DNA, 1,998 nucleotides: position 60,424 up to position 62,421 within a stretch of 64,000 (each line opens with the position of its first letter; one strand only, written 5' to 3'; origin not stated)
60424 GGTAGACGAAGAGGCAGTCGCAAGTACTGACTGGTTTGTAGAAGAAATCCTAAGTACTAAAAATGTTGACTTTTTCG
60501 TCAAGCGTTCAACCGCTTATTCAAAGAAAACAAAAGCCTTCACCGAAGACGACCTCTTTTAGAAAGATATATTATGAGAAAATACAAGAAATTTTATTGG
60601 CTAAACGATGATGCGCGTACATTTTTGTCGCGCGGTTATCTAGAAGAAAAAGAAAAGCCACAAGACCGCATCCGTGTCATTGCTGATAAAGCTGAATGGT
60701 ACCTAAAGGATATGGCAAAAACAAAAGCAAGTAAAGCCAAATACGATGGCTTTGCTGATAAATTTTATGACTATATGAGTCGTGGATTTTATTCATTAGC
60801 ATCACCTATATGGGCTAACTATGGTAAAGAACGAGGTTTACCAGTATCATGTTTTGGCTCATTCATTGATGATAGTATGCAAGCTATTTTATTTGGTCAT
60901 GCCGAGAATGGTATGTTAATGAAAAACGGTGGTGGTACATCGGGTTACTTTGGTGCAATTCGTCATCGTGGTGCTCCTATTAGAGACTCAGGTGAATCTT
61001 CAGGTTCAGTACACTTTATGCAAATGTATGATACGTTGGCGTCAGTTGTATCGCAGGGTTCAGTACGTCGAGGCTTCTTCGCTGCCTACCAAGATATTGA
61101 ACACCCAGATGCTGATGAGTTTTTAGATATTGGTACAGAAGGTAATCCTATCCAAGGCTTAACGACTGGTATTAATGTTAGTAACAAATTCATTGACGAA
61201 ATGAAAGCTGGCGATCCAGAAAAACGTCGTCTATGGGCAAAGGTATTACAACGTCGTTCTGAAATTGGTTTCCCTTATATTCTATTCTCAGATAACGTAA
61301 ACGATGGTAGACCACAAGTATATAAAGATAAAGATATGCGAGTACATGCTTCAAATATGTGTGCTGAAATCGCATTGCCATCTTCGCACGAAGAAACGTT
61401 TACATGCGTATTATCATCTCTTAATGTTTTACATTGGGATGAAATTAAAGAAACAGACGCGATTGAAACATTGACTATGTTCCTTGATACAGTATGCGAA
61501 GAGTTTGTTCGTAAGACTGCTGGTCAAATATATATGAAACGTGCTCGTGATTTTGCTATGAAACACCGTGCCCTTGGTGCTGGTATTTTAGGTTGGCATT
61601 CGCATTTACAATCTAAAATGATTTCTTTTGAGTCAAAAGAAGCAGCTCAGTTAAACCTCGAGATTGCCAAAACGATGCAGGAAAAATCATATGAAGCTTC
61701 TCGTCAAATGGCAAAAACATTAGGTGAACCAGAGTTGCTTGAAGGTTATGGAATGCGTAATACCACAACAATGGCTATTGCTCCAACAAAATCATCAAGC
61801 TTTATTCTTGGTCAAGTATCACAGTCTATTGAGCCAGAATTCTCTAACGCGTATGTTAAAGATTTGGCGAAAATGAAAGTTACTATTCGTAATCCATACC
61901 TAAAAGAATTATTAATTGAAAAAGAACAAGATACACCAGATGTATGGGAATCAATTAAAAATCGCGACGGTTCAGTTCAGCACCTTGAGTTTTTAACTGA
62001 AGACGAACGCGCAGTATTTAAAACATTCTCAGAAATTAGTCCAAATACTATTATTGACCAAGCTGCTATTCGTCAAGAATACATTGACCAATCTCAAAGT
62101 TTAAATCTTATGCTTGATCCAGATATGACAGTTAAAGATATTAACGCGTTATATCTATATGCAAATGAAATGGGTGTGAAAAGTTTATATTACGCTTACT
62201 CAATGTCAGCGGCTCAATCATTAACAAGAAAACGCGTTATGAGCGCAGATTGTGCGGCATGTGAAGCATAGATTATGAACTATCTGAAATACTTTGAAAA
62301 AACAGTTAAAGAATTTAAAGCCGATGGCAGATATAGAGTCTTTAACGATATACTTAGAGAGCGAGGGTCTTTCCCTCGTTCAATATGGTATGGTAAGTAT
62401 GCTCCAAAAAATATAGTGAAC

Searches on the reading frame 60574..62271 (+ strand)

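Call 9: search_protein_families(library=phrogs, proteins=[window:60574-62271:+])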
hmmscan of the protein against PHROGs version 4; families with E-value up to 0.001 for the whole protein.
window:60574-62271:+ (565 aa): 11 families
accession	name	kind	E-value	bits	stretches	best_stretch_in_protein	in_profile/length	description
phrog_84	-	DNA, RNA and nucleotide metabolism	2.1e-147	493.8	1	20-564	208-795/975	ribonucleoside-diphosphate reductase large subunit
phrog_30939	-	DNA, RNA and nucleotide metabolism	9.4e-95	319.3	1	11-544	415-961/977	ribonucleotide reductase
phrog_12229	-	DNA, RNA and nucleotide metabolism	2.9e-83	281.2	2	6-165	3-151/577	ribonucleotide reductase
phrog_3844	-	moron, auxiliary metabolic gene and host takeover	7.3e-61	207.5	2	389-564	307-450/451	NrdA-like aerobic NDP reductase large subunit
phrog_33412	-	unknown function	1.4e-40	139.4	1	424-565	2-140/140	-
phrog_29665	-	unknown function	4.5e-39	134.8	1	268-404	2-150/150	-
phrog_3987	-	DNA, RNA and nucleotide metabolism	2.2e-33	116.6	2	61-213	190-347/467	ribonucleotide reductase large subunit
phrog_367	-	DNA, RNA and nucleotide metabolism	6.3e-15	55.4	1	144-527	261-636/701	ribonucleotide reductase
phrog_6132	-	DNA, RNA and nucleotide metabolism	1.6e-12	48.4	1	61-163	185-289/530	ribonucleotide reductase large subunit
phrog_22953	-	DNA, RNA and nucleotide metabolism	6.3e-10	40.4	1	125-214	3-97/201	ribonucleotide reductase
phrog_10616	-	DNA, RNA and nucleotide metabolism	5.3e-05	24.4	0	482-546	15-96/111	ribonucleotide reductase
